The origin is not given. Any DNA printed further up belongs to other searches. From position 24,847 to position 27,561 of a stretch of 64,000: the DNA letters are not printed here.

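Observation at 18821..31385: AT-rich six-gene block bracketed by transposase stubs: candidate undescribed redox-neutral catabolic system built on two Mo/W enzymes, UbiD, ThDP and Fe-ADH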

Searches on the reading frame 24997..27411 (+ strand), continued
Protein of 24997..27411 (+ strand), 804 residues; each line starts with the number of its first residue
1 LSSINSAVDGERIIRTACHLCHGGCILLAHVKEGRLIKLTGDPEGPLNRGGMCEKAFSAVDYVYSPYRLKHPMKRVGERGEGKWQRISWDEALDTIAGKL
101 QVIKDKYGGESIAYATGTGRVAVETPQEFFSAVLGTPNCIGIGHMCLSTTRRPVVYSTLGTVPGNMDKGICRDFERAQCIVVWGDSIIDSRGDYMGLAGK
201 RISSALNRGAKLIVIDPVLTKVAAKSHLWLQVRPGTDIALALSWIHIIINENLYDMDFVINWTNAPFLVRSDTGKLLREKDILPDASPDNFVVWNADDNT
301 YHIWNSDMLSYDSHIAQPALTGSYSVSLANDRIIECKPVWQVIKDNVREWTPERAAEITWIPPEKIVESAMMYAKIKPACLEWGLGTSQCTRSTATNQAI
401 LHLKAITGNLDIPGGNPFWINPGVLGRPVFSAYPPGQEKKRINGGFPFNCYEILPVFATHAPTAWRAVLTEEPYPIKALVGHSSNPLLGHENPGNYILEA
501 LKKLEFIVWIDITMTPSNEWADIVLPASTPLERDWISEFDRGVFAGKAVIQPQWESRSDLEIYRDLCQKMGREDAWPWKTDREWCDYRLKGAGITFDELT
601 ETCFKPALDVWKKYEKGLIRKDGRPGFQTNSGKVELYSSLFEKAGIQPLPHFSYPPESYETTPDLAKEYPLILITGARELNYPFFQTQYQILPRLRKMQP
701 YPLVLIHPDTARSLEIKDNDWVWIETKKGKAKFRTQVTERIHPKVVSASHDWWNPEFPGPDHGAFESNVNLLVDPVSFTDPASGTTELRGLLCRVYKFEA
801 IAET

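Call 75: find_encoding_contigs(protein=P0148, flank=10000, max_places=2)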
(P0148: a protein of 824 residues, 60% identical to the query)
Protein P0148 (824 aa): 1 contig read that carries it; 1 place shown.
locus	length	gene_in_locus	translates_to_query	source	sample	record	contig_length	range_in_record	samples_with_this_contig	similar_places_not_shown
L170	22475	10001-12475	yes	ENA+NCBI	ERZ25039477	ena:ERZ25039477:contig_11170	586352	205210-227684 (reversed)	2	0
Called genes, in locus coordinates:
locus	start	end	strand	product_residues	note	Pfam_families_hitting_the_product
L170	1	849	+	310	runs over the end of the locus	PF03480:DctP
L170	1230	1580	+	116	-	-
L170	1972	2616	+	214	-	PF06808:DctM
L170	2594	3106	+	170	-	PF06808:DctM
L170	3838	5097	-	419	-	PF07690:MFS_1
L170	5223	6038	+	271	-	PF00724:Oxidored_FMN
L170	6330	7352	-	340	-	PF06808:DctM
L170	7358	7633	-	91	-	PF06808:DctM (weak)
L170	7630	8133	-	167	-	PF04290:DctQ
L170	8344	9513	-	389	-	PF03480:DctP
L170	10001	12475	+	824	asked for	PF04879:Molybdop_Fe4S4, PF00384:Molybdopterin, PF01568:Molydop_binding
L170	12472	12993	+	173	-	PF12797:Fer4_2 (weak), PF12838:Fer4_7 (faint), PF13187:Fer4_9 (faint), PF13237:Fer4_10 (faint), PF00037:Fer4 (faint), PF12837:Fer4_6 (faint), PF14697:Fer4_21 (faint), PF13247:Fer4_11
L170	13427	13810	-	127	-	PF19305:MmgE_PrpD_C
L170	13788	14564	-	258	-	PF03972:MmgE_PrpD_N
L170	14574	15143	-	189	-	-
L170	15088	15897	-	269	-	-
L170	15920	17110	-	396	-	PF00557:Peptidase_M24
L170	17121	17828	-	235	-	PF17645:Amdase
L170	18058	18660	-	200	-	PF01568:Molydop_binding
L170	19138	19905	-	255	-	-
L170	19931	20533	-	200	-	PF21423:AhtL-like_1st, PF00384:Molybdopterin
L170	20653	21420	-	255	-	PF00106:adh_short, PF08659:KR (weak), PF13561:adh_short_C2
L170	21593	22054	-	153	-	-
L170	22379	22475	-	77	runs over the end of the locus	PF02596:DUF169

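Call 77: search_dna_similar(query=window:24997-27411:+, collection=plasmids, mode=protein, max_evalue=1e-40, max_rows=12)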
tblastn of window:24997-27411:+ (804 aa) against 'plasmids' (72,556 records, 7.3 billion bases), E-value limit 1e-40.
Records with a match: 49; places in all: 49; records where one place covers at least 80% of the query: 30.
Best place of each record, by identity: <60% 49.
By first word of the organism name: Klebsiella 13; Phaeobacter 4; Caballeronia 3; Tritonibacter 3; Haloferax 3; Enterobacter 2; Variovorax 2; Paraburkholderia 2; Agrobacterium 2; Rhodococcus 2; and 13 more.
By predicted mobility (MOB-suite, as given by PLSDB): conjugative 22; non-mobilizable 20; mobilizable 7.
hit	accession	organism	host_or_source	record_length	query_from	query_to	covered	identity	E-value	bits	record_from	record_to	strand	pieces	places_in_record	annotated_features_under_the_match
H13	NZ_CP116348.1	Enterobacter ludwigii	strawberry,pure cluture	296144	13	798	98%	33.3%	2e-107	370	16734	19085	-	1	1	molybdopterin-dependent oxidoreductase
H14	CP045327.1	Mycobacterium sp. THAF192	pure culture,Surface of a polyethylene ...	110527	14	795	87%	36.9%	3e-74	446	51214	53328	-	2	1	Acetylene hydratase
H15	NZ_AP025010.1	Raoultella ornithinolytica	-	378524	13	798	98%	32.6%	8e-106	365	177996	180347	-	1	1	molybdopterin-dependent oxidoreductase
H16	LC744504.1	Escherichia coli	-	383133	13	798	98%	32.6%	8e-106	365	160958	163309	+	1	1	molybdopterin oxidoreductase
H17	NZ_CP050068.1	Klebsiella aerogenes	cell culture,water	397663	13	798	98%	32.6%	8e-106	365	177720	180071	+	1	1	molybdopterin-dependent oxidoreductase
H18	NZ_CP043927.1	Klebsiella quasipneumoniae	Homo sapiens,rectal swab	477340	13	798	98%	32.6%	8e-106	365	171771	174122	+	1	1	molybdopterin-dependent oxidoreductase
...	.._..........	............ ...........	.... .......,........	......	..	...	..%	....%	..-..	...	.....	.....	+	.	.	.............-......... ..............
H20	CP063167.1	Variovorax paradoxus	-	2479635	18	795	97%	31.4%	6e-98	342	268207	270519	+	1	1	molybdopterin-dependent oxidoreductase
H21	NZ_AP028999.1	Paraburkholderia sp. 22B1P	-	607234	18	793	97%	30.7%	3e-86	307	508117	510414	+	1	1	molybdopterin-dependent oxidoreductase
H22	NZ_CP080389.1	Agrobacterium cucumeris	Cucumber,pure bacterial ...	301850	18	804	98%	29.8%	4e-85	304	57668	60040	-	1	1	molybdopterin-dependent oxidoreductase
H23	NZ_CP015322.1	Mesorhizobium amorphae CCNWGS0123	Robinia pseudoacacia,cell culture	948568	18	795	97%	30.0%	2e-83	299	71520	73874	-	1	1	molybdopterin-dependent oxidoreductase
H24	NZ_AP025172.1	Cupriavidus sp. P-10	-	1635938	18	797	97%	29.8%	4e-75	274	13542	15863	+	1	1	none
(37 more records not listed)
